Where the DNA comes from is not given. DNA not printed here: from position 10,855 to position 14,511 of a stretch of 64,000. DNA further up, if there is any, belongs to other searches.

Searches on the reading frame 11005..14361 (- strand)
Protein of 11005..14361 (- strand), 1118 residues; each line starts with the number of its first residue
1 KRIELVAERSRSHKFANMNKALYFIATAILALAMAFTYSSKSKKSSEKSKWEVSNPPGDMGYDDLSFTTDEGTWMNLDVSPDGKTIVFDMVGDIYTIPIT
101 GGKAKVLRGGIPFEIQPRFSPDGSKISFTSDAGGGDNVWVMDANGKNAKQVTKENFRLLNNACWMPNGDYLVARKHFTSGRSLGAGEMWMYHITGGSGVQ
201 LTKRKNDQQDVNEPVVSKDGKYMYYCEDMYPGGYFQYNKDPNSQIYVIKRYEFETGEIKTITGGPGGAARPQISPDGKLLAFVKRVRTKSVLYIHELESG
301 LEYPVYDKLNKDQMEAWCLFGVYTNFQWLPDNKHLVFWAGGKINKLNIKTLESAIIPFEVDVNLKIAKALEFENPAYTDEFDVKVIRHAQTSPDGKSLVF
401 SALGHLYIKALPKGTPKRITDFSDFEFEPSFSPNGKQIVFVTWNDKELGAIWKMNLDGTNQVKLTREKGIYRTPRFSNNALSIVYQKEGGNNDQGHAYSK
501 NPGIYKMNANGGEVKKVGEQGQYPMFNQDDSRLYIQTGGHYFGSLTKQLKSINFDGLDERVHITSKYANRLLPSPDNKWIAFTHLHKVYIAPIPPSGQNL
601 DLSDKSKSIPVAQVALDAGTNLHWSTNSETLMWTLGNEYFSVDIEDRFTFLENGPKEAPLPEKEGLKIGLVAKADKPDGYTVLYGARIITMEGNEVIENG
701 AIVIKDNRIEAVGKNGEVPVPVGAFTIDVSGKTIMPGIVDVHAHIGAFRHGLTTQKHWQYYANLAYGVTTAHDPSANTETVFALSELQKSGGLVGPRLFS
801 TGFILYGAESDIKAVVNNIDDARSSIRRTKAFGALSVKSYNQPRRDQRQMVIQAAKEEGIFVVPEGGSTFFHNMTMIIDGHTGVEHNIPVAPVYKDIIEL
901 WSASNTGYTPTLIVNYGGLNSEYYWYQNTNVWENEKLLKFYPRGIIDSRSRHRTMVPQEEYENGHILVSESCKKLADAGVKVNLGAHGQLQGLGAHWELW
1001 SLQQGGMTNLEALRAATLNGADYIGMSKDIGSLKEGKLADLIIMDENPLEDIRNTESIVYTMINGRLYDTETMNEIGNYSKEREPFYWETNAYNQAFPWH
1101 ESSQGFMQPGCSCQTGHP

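Call 25: search_protein_families(library=ncbifam, proteins=[window:11005-14361:-], max_evalue=0.00001)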
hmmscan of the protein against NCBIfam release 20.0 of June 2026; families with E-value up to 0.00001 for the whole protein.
window:11005-14361:- (1118 aa): 39 families (the best 25 are shown)
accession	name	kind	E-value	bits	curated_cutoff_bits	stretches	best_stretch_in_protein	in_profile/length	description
TIGR02800.1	propeller_TolB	equivalog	1.1e-37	130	343.15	2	77-226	240-383/418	Tol-Pal system beta propeller repeat protein TolB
NF051886.1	XaaProDiPepCaul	equivalog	9e-33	113.9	500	2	971-1068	299-397/398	Xaa-Pro dipeptidase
NF006056.0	PRK08204.1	subfamily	3.1e-19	69.1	391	2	681-775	5-99/449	hypothetical protein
NF002183.0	PRK01029.1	equivalog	7.5e-17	61.5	405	1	115-209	284-374/429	Tol-Pal system protein TolB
NF005557.0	PRK07228.1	equivalog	2.4e-16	59.5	522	2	682-745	4-65/445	5'-deoxyadenosine deaminase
NF053518.1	DipepPtdsDpp5Prph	equivalog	2.4e-16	59.4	900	0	78-155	18-105/655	dipeptidyl-peptidase Dpp5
TIGR01224.1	hutI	equivalog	6.8e-15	54.8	298.15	2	697-745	1-49/377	imidazolonepropionase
NF033523.0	lasso_peptidase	equivalog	2.3e-14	53.1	400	1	73-155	50-131/638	Atxe2 family lasso peptide isopeptidase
NF006055.0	PRK08203.1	equivalog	8.9e-14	50.9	532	1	684-745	10-71/455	8-oxoguanine deaminase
NF011990.0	PRK15446.2-6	subfamily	8.7e-12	44.4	233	0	684-743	6-64/390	alpha-D-ribose 1-methylphosphonate 5-triphosphate diphosphatase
NF006549.0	PRK09045.1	equivalog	1.6e-11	43.5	540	1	1009-1049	343-383/444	TRZ/ATZ family hydrolase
NF006689.0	PRK09237.1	equivalog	4.2e-11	42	371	1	681-773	5-91/383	amidohydrolase/deacetylase family metallohydrolase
TIGR02318.1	phosphono_phnM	equivalog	5.8e-11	41.9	390.55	0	693-743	10-55/376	phosphonate metabolism protein PhnM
NF004701.0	PRK06038.1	equivalog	7.1e-11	41.5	609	1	683-746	8-67/432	N-ethylammeline chlorohydrolase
TIGR00221.1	nagA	equivalog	8e-11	41.5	225.65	1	688-744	12-64/380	N-acetylglucosamine-6-phosphate deacetylase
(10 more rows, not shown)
